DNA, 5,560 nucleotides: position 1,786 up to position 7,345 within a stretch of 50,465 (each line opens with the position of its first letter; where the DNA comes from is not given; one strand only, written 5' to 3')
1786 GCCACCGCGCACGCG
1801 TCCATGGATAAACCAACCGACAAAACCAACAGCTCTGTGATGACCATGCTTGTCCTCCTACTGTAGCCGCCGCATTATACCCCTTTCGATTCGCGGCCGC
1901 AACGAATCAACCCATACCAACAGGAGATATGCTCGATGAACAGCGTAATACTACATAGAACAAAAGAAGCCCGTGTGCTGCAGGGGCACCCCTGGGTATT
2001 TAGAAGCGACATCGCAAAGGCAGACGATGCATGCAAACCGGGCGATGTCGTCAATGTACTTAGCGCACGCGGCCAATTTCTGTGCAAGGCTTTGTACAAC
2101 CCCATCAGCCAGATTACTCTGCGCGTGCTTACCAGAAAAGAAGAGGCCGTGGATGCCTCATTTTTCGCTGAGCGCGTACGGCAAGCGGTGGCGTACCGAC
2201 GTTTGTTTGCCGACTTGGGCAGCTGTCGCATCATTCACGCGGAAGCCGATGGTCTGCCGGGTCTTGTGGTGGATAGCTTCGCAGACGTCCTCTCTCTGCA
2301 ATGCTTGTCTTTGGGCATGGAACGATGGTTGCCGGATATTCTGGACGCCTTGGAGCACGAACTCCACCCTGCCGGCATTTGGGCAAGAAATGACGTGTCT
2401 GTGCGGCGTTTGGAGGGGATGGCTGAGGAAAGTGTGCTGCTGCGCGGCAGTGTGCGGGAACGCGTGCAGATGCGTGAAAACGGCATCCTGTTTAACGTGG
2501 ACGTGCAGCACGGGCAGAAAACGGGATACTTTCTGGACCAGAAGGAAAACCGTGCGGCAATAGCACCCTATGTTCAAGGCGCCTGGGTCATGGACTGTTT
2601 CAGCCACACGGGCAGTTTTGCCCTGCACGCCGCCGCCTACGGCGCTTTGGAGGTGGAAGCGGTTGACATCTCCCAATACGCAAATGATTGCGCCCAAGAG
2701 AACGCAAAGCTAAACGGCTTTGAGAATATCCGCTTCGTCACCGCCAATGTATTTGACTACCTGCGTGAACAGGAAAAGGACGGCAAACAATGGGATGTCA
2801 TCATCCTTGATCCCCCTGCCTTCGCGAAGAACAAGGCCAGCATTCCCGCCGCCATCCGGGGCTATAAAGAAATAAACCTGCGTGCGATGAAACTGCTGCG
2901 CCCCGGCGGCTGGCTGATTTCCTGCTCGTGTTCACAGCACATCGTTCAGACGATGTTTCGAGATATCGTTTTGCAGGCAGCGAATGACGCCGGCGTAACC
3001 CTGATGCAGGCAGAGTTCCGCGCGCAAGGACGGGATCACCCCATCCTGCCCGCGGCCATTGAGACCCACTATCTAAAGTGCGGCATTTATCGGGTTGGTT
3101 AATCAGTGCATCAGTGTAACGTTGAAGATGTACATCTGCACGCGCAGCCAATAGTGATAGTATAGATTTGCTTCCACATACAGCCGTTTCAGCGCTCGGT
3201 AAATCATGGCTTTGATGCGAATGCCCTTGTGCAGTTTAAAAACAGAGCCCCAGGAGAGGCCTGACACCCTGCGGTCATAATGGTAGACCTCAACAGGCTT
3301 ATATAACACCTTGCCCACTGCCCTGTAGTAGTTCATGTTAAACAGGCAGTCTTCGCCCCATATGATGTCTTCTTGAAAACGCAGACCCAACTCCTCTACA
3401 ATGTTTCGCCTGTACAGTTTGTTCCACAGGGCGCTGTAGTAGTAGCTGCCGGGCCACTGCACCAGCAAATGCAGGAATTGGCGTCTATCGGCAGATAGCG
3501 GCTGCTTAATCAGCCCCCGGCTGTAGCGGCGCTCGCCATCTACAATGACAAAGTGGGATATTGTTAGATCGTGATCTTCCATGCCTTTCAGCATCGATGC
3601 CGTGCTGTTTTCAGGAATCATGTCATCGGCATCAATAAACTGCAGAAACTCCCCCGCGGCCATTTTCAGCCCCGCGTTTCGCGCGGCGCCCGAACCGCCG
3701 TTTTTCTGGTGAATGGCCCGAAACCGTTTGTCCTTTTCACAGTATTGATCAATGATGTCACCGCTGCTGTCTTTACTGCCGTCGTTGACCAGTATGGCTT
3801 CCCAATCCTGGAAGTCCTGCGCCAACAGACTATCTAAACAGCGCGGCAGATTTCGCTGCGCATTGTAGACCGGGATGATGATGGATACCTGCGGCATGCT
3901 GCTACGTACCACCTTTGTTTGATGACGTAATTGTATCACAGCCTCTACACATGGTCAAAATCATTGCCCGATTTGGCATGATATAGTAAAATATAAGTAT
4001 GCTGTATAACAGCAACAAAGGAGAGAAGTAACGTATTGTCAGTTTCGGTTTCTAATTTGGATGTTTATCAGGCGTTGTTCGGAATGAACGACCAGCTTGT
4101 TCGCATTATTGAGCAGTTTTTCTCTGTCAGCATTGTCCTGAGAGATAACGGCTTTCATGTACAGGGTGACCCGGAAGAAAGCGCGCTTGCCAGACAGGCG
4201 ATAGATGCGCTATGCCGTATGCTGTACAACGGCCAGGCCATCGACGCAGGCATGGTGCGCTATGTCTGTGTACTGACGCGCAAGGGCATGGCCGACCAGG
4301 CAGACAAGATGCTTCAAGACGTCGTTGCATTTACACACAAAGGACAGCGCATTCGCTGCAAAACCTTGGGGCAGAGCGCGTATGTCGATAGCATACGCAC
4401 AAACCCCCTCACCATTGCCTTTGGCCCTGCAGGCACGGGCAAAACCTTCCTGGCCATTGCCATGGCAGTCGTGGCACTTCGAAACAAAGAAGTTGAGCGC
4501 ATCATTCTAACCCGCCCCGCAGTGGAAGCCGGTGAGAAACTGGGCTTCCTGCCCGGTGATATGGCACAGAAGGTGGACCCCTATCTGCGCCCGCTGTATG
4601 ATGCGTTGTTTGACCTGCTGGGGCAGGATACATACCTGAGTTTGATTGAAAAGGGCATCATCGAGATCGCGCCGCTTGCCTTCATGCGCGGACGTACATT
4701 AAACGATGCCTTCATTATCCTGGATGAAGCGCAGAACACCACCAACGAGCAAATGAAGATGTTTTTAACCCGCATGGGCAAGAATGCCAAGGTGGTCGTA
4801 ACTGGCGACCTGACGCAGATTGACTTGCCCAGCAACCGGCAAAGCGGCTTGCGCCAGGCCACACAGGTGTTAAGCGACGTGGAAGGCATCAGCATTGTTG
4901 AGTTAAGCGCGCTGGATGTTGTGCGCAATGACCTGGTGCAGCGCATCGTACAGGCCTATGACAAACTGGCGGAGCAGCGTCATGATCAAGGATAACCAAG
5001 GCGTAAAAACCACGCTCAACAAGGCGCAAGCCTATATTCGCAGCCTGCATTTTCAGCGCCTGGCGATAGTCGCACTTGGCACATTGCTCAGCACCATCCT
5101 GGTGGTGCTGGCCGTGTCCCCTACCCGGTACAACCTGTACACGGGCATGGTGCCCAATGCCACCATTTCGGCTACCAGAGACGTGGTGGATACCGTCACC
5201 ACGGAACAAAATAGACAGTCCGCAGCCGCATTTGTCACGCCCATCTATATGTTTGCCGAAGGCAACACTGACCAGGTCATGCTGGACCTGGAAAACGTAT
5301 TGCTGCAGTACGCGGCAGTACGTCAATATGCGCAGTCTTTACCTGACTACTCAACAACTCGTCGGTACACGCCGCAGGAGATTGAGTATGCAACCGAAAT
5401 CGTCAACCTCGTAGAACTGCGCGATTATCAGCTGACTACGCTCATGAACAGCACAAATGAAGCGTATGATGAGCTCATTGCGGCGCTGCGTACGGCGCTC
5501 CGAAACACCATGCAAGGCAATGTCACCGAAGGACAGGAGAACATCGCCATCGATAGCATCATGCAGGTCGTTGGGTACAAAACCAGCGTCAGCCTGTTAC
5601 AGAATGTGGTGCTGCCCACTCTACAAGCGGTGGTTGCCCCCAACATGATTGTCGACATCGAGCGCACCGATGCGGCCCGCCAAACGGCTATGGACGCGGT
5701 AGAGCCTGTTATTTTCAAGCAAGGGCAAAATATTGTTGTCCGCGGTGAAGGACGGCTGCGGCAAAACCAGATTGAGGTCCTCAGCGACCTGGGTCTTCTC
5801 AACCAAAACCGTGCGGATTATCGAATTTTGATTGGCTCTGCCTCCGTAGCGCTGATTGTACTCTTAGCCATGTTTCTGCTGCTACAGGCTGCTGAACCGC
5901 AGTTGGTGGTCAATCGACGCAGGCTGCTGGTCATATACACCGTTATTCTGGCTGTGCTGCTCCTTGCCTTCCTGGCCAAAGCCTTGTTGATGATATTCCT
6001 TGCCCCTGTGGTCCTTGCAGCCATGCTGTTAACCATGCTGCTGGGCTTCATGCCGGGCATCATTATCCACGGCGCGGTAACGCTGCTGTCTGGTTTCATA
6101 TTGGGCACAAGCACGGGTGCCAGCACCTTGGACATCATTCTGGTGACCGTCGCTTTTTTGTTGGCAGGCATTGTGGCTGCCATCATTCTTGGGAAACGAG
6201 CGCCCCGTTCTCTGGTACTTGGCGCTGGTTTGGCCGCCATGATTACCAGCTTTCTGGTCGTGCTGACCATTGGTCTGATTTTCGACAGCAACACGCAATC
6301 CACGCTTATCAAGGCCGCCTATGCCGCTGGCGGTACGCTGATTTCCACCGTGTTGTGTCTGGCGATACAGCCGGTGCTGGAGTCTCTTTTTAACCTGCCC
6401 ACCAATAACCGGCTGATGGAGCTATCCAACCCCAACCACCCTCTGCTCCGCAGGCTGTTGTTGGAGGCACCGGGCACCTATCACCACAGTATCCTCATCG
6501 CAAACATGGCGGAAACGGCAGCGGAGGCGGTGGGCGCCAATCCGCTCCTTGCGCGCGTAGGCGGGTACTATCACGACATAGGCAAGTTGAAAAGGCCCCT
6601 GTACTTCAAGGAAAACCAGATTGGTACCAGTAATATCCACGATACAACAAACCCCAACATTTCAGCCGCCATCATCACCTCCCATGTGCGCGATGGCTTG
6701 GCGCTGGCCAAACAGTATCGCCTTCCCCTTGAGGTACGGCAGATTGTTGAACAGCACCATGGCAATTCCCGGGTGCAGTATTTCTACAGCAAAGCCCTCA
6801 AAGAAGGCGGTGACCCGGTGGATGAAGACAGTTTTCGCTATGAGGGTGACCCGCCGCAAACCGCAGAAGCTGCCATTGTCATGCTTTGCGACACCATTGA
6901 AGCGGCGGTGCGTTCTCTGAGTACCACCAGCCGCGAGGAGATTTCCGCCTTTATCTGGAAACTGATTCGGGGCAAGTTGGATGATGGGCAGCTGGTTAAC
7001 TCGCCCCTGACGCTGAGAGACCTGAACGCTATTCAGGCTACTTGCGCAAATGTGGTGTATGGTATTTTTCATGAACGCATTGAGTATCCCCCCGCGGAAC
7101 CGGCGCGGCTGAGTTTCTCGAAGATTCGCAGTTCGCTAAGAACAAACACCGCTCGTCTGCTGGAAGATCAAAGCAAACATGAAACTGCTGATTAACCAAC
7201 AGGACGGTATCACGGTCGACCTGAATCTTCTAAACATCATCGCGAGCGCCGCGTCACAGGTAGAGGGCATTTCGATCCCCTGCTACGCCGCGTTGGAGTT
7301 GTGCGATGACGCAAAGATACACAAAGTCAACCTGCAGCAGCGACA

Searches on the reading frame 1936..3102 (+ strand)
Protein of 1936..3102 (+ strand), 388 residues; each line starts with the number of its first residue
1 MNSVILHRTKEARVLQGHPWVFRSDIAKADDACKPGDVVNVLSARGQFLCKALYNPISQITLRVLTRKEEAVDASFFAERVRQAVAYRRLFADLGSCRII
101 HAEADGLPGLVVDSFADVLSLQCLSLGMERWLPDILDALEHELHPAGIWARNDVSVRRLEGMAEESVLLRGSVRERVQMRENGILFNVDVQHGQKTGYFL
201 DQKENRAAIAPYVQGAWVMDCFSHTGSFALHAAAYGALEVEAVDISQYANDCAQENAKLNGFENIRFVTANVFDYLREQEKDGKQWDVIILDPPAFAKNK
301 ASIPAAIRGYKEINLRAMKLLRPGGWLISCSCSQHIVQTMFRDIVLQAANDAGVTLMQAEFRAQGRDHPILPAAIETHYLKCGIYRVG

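Call 9: search_protein_families(library=pfam, proteins=[window:1936-3102:+], max_evalue=0.0001)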
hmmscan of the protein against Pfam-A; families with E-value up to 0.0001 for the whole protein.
window:1936-3102:+ (388 aa): 8 families
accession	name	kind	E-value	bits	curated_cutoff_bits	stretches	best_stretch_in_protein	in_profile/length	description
PF10672.15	Methyltrans_SAM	-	2e-23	83.5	27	1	157-339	67-246/286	S-adenosylmethionine-dependent methyltransferase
PF17785.7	PUA_3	-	4.6e-22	78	22.6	1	4-67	1-64/64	PUA-like domain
PF03602.21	Cons_hypoth95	-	4.7e-11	43.1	24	1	209-328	36-149/182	Conserved hypothetical protein 95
PF13847.12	Methyltransf_31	-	4.7e-10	39.8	27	1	217-340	6-126/145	Methyltransferase domain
PF02475.24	TRM5-TYW2_MTfase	-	1.9e-08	34.9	28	1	179-295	3-114/164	TRM5/TYW2 methyltransferase domain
PF05175.20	MTS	-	1.7e-07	31.5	23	1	225-330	42-139/170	Methyltransferase small domain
PF13649.12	Methyltransf_25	-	2.8e-06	28.4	27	1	218-291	1-70/97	Methyltransferase domain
PF06325.19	PrmA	-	4e-05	23.7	22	1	216-290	163-231/296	Ribosomal protein L11 methyltransferase (PrmA)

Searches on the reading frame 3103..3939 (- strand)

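Call 9: search_protein_families(library=pfam, proteins=[window:3103-3939:-], max_evalue=0.0001)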
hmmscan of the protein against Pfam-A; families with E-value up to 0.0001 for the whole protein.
window:3103-3939:- (278 aa): 3 families
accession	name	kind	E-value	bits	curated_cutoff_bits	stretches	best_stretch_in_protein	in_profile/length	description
PF00535.33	Glycos_transf_2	-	1.2e-35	123.4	23.3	1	19-184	1-167/168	Glycosyl transferase family 2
PF10111.15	Glyco_tranf_2_2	-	3.7e-11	43.5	27.3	1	19-118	1-104/276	Glycosyltransferase like family 2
PF13641.12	Glyco_tranf_2_3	-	5.5e-10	40.1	27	1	16-216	1-206/230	Glycosyltransferase like family 2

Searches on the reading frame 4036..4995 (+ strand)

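Call 9: search_protein_families(library=pfam, proteins=[window:4036-4995:+], max_evalue=0.0001)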
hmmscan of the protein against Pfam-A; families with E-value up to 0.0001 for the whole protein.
window:4036-4995:+ (319 aa): 4 families
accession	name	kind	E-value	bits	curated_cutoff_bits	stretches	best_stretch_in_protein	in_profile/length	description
PF02562.22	PhoH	-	1.5e-94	315.7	27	1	106-309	2-205/205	PhoH-like protein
PF13604.12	AAA_30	-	6e-10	39.6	27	1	112-263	5-129/191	AAA domain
PF13245.12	AAA_19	-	2.1e-08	34.9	25.1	1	114-262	2-129/134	AAA domain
PF01695.23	IstB_IS21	-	6.9e-05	22.9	24.1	0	111-150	80-119/238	IstB-like ATP binding protein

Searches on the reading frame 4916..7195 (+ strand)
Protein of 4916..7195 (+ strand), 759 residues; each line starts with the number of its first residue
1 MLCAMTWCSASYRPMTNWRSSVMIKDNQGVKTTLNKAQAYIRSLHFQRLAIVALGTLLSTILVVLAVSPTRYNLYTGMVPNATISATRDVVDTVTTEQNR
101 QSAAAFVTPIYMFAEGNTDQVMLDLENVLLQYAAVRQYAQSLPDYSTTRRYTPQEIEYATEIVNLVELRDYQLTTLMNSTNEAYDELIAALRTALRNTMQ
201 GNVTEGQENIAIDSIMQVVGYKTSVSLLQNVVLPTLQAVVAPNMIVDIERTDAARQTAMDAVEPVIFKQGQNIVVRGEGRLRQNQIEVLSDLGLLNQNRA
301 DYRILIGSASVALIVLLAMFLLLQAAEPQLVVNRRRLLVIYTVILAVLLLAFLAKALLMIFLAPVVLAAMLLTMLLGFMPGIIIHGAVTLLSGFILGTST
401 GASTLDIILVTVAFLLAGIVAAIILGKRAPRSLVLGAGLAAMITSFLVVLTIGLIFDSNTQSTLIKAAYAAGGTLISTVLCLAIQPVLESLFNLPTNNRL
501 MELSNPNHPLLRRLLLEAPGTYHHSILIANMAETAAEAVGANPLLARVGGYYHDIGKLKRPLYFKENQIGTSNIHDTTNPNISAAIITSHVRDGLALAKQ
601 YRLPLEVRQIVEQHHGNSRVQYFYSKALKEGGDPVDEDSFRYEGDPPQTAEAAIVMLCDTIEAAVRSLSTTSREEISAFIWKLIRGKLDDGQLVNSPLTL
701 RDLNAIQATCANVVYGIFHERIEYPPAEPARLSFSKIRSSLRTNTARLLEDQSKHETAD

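Call 9: search_protein_families(library=pfam, proteins=[window:4916-7195:+], max_evalue=0.0001)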
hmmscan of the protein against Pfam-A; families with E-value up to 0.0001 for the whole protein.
window:4916-7195:+ (759 aa): 3 families
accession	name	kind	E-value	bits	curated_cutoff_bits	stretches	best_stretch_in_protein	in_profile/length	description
PF07697.16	7TMR-HDED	-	3.6e-32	112.6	27.6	1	77-296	3-224/224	7TM-HD extracellular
PF07698.17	7TM-7TMR_HD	-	6.4e-17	62.5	29.4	1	304-496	3-190/190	7TM receptor with intracellular HD hydrolase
PF01966.28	HD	-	1.5e-16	61.2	22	1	521-663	1-115/116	HD domain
